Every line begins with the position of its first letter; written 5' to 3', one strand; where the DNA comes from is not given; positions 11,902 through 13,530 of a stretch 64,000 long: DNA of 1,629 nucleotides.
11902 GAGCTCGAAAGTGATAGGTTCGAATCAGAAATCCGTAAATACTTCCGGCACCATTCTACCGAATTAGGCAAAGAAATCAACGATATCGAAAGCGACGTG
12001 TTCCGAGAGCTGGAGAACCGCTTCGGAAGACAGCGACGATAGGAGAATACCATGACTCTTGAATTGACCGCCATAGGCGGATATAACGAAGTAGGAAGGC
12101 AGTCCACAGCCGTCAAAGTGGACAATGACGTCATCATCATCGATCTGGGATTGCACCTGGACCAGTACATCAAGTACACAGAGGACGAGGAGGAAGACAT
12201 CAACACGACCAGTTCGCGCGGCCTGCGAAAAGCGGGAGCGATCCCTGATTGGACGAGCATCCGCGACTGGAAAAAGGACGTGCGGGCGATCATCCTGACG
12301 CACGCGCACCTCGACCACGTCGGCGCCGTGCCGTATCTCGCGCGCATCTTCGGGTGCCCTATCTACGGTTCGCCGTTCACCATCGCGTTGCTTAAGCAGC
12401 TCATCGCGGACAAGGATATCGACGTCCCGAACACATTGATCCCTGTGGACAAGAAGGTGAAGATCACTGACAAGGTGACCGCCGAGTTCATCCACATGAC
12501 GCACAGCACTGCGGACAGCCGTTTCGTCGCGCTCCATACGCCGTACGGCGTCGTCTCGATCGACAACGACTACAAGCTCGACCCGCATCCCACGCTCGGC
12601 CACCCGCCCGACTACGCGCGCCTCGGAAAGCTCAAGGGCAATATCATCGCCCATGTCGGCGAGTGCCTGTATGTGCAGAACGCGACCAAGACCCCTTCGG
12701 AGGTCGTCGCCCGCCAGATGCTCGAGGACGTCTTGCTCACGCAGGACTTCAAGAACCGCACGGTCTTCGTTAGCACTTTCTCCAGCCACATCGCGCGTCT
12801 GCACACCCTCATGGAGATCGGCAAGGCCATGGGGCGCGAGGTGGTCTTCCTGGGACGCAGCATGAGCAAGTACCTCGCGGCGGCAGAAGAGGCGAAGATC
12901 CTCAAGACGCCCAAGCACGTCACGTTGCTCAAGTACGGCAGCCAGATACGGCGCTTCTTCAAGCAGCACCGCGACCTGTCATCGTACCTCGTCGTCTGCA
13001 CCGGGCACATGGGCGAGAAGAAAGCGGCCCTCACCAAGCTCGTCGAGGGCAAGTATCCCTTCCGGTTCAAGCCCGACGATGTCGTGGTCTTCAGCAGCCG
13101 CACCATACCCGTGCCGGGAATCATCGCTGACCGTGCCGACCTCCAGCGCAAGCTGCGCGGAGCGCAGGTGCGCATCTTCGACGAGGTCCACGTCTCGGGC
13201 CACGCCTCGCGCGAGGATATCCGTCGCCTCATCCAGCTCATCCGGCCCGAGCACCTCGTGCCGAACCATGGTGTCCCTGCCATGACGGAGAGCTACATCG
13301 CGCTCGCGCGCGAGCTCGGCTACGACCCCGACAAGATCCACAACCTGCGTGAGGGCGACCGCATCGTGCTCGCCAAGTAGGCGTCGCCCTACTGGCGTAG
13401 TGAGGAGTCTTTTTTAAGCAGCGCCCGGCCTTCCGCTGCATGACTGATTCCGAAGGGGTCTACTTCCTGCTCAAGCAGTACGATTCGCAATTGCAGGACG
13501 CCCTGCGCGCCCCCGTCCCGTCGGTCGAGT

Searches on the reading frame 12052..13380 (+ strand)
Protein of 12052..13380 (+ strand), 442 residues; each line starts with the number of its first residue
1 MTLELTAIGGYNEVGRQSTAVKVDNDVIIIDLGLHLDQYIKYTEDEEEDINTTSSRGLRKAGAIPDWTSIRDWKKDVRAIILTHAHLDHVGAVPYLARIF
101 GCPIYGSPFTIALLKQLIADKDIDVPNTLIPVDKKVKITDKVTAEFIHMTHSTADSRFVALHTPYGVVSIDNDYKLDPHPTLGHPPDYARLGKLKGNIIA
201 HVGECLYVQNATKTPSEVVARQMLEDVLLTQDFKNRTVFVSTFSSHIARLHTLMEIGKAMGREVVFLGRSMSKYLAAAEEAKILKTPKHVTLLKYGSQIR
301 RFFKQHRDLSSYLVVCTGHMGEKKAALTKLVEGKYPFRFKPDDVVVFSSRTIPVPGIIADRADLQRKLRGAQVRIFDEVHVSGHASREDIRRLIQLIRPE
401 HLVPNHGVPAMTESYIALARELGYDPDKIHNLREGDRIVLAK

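Call 8: search_protein_families(library=pfam, proteins=[window:12052-13380:+], max_evalue=0.01)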
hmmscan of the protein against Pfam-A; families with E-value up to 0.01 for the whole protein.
window:12052-13380:+ (442 aa): 4 families
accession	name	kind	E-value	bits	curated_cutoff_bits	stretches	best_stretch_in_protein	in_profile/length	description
PF22505.1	RNase_J_b_CASP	-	2.3e-20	73.1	27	1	237-353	3-113/126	Ribonuclease J, beta-CASP domain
PF00753.33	Lactamase_B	-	2.5e-11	44.3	22.7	1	18-151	8-119/196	Metallo-beta-lactamase superfamily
PF07521.17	RMMBL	-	4.6e-11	43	21.6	1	379-425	11-59/63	Zn-dependent metallo-hydrolase RNA specificity domain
PF12706.13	Lactamase_B_2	-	3.6e-07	30.4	27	1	75-155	29-116/200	Beta-lactamase superfamily domain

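Call 14: find_encoding_contigs(protein=window:12052-13377:+, flank=3000, max_places=6)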
Protein window:12052-13377:+ (442 aa): 1 contig read that carries it; 1 place shown.
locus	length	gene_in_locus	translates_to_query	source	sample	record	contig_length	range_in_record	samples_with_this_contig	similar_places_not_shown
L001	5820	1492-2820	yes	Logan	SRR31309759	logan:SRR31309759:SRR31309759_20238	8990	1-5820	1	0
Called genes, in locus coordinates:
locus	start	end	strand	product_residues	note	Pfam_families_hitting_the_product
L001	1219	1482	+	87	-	PF01402:RHH_1 (weak)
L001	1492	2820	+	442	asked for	PF00753:Lactamase_B, PF12706:Lactamase_B_2 (weak), PF22505:RNase_J_b_CASP, PF07521:RMMBL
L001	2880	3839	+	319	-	PF01380:SIS (weak), PF10432:bact-PGI_C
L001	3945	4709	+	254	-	PF00705:PCNA_N, PF02144:Rad1 (weak), PF02747:PCNA_C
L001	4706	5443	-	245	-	PF00300:His_Phos_1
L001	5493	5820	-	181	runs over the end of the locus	-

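Call 15: find_related_loci(query=window:12052-13377:+, collection=genome_contigs, flank=6000)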
Query window:12052-13377:+ (442 aa) in genome_contigs; peptide patterns used: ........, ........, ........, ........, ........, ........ (x = any residue, [..] = any of these).
78 stretches matched a pattern; 1 encode a relative of the query (tblastn E <= 1e-3); 1 distinct loci.
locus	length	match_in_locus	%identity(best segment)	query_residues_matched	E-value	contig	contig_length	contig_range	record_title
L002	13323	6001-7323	62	1-442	0e+0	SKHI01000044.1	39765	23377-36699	MAG: Candidatus Woesearchaeota archaeon isolate CSBr16_197 CSBr16-376, whole genome shotgun sequence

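Call 21: find_homologous_proteins(query=window:12052-13377:+, max_evalue=1e-40)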
Query window:12052-13377:+ (442 aa): 3943 proteins with E <= 1e-40 among 8000 candidates; the best 120 are listed.
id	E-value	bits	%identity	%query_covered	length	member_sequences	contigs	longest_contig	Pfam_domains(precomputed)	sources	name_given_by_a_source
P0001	3.0e-295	997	100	100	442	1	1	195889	PF12706.14,PF22505.2,PF07521.18,PF00753.34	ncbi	-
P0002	2.3e-226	770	75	100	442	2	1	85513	PF12706.14,PF22505.2,PF07521.18,PF00753.34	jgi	jgi:ribonuclease J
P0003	2.0e-218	744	72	100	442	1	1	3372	PF12706.14,PF22505.2,PF07521.18,PF00753.34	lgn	-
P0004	1.4e-214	731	71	100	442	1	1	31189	PF12706.14,PF22505.2,PF07521.18,PF00753.34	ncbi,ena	-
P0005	2.5e-213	727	71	100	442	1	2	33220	PF12706.14,PF22505.2,PF07521.18,PF00753.34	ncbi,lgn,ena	-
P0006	9.3e-209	712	69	100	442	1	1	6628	PF12706.14,PF22505.2,PF07521.18,PF00753.34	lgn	-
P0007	2.9e-208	710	68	100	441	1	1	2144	PF12706.14,PF22505.2,PF07521.18,PF00753.34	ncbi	-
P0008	4.9e-208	709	70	100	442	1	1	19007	PF12706.14,PF22505.2,PF07521.18,PF00753.34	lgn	-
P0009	1.3e-202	692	67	100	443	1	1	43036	PF12706.14,PF22505.2,PF07521.18,PF00753.34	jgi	jgi:ribonuclease J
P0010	1.8e-201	688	66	100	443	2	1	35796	PF12706.14,PF22505.2,PF07521.18,PF00753.34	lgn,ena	-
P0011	1.3e-200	685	69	100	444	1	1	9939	PF12706.14,PF22505.2,PF07521.18,PF00753.34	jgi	jgi:ribonuclease J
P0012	1.6e-200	685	66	100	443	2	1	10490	PF12706.14,PF22505.2,PF07521.18,PF00753.34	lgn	-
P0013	5.0e-199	680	65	100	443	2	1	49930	PF12706.14,PF22505.2,PF07521.18,PF00753.34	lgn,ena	-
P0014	1.5e-197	675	65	100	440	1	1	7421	PF12706.14,PF22505.2,PF07521.18,PF00753.34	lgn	-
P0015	1.1e-196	672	67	100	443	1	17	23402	PF12706.14,PF22505.2,PF07521.18,PF00753.34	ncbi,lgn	ncbi:MAG: MBL fold metallo-hydrolase RNA specificity domain-containing protein [Candidatus Woesearch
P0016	2.8e-193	661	65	100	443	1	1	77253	PF12706.14,PF22505.2,PF07521.18,PF00753.34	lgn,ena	-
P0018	2.3e-185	635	62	100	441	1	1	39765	PF22505.2,PF07521.18,PF00753.34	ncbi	-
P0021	1.3e-140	487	50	99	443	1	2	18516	PF12706.14,PF22505.2,PF07521.18,PF00753.34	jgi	jgi:ribonuclease J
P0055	1.5e-128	448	47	99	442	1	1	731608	PF12706.14,PF22505.2,PF07521.18,PF00753.34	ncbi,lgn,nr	ncbi:MAG: RNase J family beta-CASP ribonuclease [Candidatus Woesearchaeota archaeon]|nr:RNase J fami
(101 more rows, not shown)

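Call 22: find_encoding_contigs(protein=P0002, flank=5000, max_places=1)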
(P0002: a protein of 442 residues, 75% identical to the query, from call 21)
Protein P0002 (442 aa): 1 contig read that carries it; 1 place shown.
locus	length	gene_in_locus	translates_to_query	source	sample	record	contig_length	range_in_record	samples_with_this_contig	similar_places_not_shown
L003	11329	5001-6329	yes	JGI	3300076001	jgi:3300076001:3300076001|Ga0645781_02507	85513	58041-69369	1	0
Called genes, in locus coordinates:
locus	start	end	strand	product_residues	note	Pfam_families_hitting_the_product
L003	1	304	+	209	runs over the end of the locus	-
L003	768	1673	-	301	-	PF04079:SMC_ScpB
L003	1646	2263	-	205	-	PF27325:MJ0538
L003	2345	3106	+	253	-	-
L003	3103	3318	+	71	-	-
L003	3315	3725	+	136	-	-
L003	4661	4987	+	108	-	-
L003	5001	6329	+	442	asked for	PF00753:Lactamase_B (weak), PF12706:Lactamase_B_2 (faint), PF22505:RNase_J_b_CASP, PF07521:RMMBL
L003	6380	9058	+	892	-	-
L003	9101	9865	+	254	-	PF00705:PCNA_N, PF02144:Rad1 (weak), PF02747:PCNA_C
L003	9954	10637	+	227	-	PF07883:Cupin_2 (faint), PF01050:MannoseP_isomer (weak)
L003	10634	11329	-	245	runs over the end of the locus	PF00300:His_Phos_1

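Call 23: find_encoding_contigs(protein=P0004, flank=5000, max_places=1)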
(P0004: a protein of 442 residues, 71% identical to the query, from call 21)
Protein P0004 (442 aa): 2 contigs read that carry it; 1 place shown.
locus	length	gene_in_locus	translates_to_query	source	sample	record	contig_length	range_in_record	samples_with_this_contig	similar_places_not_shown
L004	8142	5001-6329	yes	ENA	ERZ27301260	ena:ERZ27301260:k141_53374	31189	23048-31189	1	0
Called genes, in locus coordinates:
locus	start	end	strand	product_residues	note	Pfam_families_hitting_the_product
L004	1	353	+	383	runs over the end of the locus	PF00438:S-AdoMet_synt_N, PF02772:S-AdoMet_synt_M, PF02773:S-AdoMet_synt_C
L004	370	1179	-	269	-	PF04079:SMC_ScpB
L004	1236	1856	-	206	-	PF27325:MJ0538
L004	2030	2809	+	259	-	-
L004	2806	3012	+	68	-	-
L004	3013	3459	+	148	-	-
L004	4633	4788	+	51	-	-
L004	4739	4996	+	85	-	-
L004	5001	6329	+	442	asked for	PF00753:Lactamase_B, PF12706:Lactamase_B_2 (weak), PF22505:RNase_J_b_CASP, PF07521:RMMBL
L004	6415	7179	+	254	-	PF00705:PCNA_N, PF02144:Rad1 (weak), PF02747:PCNA_C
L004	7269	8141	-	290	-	?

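Call 24: find_encoding_contigs(protein=P0005, flank=5000, max_places=1)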
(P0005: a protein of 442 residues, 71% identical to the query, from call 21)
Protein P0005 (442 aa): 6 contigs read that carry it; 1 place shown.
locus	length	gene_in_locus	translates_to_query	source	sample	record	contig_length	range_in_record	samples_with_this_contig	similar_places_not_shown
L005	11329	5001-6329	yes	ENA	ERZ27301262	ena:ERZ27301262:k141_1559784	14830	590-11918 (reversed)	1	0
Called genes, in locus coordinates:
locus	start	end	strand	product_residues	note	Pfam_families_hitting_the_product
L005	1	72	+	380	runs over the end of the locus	PF00438:S-AdoMet_synt_N, PF02772:S-AdoMet_synt_M, PF02773:S-AdoMet_synt_C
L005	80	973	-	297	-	PF04079:SMC_ScpB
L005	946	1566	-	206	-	PF27325:MJ0538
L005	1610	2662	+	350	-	-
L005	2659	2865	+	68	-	-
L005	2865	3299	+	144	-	-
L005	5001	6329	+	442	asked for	PF00753:Lactamase_B, PF12706:Lactamase_B_2 (weak), PF22505:RNase_J_b_CASP, PF07521:RMMBL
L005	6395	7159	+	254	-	PF00705:PCNA_N, PF02144:Rad1 (weak), PF02747:PCNA_C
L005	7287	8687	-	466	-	PF05221:AdoHcyase, PF00670:AdoHcyase_NAD, PF02826:2-Hacid_dh_C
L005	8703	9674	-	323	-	PF00294:PfkB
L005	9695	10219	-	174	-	-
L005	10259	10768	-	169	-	-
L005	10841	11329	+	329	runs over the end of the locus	PF01916:DS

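Call 25: find_encoding_contigs(protein=P0008, flank=5000, max_places=1)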
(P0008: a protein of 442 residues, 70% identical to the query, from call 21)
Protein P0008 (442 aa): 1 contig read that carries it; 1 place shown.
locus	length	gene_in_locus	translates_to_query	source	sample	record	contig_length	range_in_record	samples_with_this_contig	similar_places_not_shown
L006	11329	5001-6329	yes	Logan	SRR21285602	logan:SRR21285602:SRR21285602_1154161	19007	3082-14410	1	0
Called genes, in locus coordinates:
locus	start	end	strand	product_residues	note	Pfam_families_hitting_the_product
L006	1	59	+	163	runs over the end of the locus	PF13527:Acetyltransf_9 (faint), PF00583:Acetyltransf_1, PF13673:Acetyltransf_10, PF13508:Acetyltransf_7, PF08445:FR47 (weak)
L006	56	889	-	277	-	PF04079:SMC_ScpB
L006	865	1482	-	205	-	PF27325:MJ0538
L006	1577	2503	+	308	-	-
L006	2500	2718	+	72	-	-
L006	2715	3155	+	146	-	-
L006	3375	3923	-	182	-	PF13875:DUF4202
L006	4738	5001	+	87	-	-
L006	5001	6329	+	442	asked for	PF00753:Lactamase_B, PF12706:Lactamase_B_2 (weak), PF22505:RNase_J_b_CASP, PF07521:RMMBL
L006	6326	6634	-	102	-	-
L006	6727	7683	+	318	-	PF01380:SIS (faint), PF10432:bact-PGI_C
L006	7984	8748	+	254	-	PF00705:PCNA_N, PF02144:Rad1 (weak), PF02747:PCNA_C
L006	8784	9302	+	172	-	-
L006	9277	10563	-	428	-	PF08241:Methyltransf_11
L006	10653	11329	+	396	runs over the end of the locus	PF07690:MFS_1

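Call 26: find_encoding_contigs(protein=P0009, flank=5000, max_places=1)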
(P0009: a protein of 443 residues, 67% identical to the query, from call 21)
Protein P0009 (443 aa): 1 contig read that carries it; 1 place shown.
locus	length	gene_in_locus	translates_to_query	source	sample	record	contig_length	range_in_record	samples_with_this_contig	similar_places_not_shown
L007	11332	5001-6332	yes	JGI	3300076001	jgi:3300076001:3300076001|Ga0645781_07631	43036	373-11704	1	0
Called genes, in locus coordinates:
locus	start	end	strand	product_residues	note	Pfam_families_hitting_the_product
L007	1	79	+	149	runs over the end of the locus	?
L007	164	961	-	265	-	PF04079:SMC_ScpB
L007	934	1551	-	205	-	PF27325:MJ0538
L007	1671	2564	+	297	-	-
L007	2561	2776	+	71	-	-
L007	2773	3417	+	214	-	PF14520:HHH_5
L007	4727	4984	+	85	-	PF17723:RHH_8 (weak)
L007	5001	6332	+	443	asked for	PF00753:Lactamase_B, PF12706:Lactamase_B_2 (weak), PF22505:RNase_J_b_CASP, PF07521:RMMBL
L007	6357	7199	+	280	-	PF00705:PCNA_N, PF02144:Rad1 (weak), PF02747:PCNA_C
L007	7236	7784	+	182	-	PF00160:Pro_isomerase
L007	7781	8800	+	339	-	PF01916:DS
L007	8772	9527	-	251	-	PF01061:ABC2_membrane, PF12698:ABC2_membrane_3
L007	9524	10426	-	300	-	PF02463:SMC_N (faint), PF00005:ABC_tran, PF13304:AAA_21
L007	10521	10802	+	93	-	PF00111:Fer2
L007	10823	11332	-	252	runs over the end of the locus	PF10609:ParA, PF00142:Fer4_NifH (faint), PF01656:CbiA, PF02374:ArsA_ATPase (faint), PF13500:AAA_26 (faint), PF13614:AAA_31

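Call 27: find_encoding_contigs(protein=P0010, flank=5000, max_places=1)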
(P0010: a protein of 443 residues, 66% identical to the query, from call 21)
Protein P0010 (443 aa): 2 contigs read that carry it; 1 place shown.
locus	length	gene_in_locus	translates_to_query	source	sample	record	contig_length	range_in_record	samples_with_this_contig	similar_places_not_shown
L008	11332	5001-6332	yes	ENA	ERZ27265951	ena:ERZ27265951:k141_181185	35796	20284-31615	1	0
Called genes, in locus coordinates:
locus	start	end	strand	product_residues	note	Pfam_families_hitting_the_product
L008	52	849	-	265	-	PF04079:SMC_ScpB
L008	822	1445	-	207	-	PF27325:MJ0538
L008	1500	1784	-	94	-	-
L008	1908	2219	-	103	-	-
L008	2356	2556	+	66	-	-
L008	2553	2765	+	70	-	-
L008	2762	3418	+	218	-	PF14520:HHH_5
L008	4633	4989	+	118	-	-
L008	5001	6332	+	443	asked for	PF00753:Lactamase_B, PF12706:Lactamase_B_2, PF22505:RNase_J_b_CASP, PF07521:RMMBL (weak)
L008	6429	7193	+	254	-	PF00705:PCNA_N, PF02144:Rad1 (faint), PF02747:PCNA_C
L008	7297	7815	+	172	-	PF01625:PMSR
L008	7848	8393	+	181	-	PF00160:Pro_isomerase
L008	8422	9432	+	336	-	PF01916:DS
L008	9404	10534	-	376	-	PF01061:ABC2_membrane, PF12698:ABC2_membrane_3 (weak)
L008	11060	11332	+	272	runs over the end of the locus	-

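Call 28: find_encoding_contigs(protein=P0013, flank=5000, max_places=1)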
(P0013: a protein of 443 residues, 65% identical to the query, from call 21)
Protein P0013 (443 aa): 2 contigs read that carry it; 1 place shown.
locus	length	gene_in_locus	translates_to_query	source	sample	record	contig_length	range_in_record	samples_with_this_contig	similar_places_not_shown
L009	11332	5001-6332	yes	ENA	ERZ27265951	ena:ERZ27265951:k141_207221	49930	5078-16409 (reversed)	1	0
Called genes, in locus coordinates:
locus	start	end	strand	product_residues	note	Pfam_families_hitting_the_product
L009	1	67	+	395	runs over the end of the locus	PF00438:S-AdoMet_synt_N, PF02772:S-AdoMet_synt_M, PF02773:S-AdoMet_synt_C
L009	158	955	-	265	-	PF04079:SMC_ScpB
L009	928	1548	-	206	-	PF27325:MJ0538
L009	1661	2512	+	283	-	-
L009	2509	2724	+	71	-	-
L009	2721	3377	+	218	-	PF14520:HHH_5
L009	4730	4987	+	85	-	PF17723:RHH_8 (weak)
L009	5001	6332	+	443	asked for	PF00753:Lactamase_B, PF12706:Lactamase_B_2, PF22505:RNase_J_b_CASP, PF07521:RMMBL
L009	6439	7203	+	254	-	PF00705:PCNA_N, PF02144:Rad1 (faint), PF02747:PCNA_C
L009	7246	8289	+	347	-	PF06559:DCD_N, PF22769:DCD, PF22569:DCD_C, PF22769:DCD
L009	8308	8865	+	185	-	PF00160:Pro_isomerase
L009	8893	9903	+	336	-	PF01916:DS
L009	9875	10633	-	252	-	PF01061:ABC2_membrane, PF12698:ABC2_membrane_3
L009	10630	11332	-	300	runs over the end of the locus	PF00005:ABC_tran, PF13304:AAA_21, PF13732:DrrA1-3_C (weak)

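Call 29: find_encoding_contigs(protein=P0016, flank=5000, max_places=1)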
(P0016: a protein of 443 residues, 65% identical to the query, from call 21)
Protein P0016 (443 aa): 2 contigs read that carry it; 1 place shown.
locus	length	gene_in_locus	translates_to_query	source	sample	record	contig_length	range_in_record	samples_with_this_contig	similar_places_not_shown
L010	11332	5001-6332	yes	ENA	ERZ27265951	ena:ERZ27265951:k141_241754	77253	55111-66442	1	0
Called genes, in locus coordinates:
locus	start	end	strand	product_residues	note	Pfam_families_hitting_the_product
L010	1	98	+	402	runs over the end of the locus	PF00438:S-AdoMet_synt_N, PF02772:S-AdoMet_synt_M, PF02773:S-AdoMet_synt_C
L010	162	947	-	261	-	PF04079:SMC_ScpB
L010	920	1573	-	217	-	PF27325:MJ0538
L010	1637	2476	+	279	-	-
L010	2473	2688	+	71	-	-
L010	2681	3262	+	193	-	PF14520:HHH_5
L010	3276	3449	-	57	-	-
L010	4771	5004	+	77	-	-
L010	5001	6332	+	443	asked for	PF00753:Lactamase_B, PF12706:Lactamase_B_2 (weak), PF22505:RNase_J_b_CASP, PF07521:RMMBL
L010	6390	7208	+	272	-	PF00705:PCNA_N, PF02144:Rad1 (faint), PF02747:PCNA_C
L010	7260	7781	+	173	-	-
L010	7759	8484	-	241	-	PF12146:Hydrolase_4, PF00561:Abhydrolase_1 (weak), PF12697:Abhydrolase_6, PF20408:Abhydrolase_11 (faint), PF00326:Peptidase_S9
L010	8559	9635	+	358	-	PF06559:DCD_N, PF22769:DCD, PF22569:DCD_C, PF22769:DCD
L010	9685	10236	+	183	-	PF00160:Pro_isomerase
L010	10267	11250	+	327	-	PF01916:DS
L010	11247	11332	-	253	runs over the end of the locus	PF01061:ABC2_membrane, PF12698:ABC2_membrane_3 (weak)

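Call 49: find_encoding_contigs(protein=P0055, flank=10000, max_places=1)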
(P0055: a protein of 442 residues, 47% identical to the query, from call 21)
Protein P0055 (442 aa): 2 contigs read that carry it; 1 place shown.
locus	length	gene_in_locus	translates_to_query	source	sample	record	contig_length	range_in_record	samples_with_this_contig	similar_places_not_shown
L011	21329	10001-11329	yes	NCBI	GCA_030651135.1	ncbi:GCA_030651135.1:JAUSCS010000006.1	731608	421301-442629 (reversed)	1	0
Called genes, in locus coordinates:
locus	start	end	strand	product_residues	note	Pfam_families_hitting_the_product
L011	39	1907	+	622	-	PF01078:Mg_chelatase (weak), PF20030:bpMoxR (faint), PF07728:AAA_5 (faint), PF00158:Sigma54_activat, PF20436:LonB_AAA-LID (weak), PF05362:Lon_C, PF13541:ChlI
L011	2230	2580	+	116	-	PF08271:Zn_Ribbon_TF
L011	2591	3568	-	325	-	PF00814:TsaD, PF22521:HypF_C_2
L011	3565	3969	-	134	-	PF05635:23S_rRNA_IVP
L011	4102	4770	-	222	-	-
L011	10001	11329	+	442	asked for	PF00753:Lactamase_B (weak), PF12706:Lactamase_B_2 (weak), PF22505:RNase_J_b_CASP, PF07521:RMMBL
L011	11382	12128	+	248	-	PF00705:PCNA_N, PF02747:PCNA_C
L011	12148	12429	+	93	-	-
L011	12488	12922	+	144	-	-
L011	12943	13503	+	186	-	PF02677:QueH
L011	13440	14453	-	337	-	PF02547:Queuosine_synth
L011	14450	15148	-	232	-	PF02592:Vut_1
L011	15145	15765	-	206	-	PF00702:Hydrolase, PF13419:HAD_2, PF13242:Hydrolase_like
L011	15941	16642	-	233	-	PF01978:TrmB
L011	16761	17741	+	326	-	-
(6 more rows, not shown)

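Call 79: find_encoding_contigs(protein=P0021, flank=7000, max_places=1)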
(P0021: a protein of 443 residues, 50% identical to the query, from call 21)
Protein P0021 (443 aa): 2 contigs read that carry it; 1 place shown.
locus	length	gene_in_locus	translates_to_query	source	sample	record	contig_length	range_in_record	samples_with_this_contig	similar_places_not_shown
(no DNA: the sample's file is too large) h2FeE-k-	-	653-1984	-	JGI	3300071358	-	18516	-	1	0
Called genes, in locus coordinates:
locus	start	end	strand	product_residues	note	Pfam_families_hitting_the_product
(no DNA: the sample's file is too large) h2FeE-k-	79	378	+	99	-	-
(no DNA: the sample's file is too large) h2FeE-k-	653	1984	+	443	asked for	PF00753:Lactamase_B, PF12706:Lactamase_B_2, PF22505:RNase_J_b_CASP, PF07521:RMMBL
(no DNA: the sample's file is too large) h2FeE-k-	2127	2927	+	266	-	-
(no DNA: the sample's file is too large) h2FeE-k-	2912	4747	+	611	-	-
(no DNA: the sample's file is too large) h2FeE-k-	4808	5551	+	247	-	PF00705:PCNA_N, PF02144:Rad1 (faint), PF02747:PCNA_C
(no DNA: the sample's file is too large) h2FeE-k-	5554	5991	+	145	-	-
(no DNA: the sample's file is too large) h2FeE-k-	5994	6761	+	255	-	PF00459:Inositol_P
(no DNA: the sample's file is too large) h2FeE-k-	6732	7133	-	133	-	PF03412:Peptidase_C39, PF12385:Peptidase_C70 (weak), PF13529:Peptidase_C39_2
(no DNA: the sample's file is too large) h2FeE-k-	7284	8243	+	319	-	PF01300:Sua5_yciO_yrdC, PF03481:Sua5_C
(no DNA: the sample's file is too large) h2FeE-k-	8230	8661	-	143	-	PF03013:Pyr_excise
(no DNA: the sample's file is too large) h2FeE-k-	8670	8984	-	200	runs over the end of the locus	-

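Call 80: list_cluster_members(proteins=[P0001, P0004, P0015, P0018])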
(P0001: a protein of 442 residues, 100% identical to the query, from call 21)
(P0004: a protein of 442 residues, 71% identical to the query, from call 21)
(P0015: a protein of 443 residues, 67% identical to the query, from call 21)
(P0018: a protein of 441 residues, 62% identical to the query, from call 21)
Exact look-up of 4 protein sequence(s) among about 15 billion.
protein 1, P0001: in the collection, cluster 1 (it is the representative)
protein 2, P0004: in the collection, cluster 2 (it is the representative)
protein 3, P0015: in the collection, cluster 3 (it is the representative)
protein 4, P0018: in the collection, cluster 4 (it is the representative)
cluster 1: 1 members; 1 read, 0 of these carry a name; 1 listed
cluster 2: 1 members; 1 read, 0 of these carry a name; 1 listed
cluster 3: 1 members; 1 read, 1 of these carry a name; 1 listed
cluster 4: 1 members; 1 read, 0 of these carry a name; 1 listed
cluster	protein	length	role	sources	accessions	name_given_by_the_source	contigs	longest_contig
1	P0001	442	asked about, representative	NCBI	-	-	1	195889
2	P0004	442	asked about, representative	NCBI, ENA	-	-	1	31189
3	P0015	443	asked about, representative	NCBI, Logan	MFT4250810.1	MAG: MBL fold metallo-hydrolase RNA specificity domain-containing protein [Candidatus ...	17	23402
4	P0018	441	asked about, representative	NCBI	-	-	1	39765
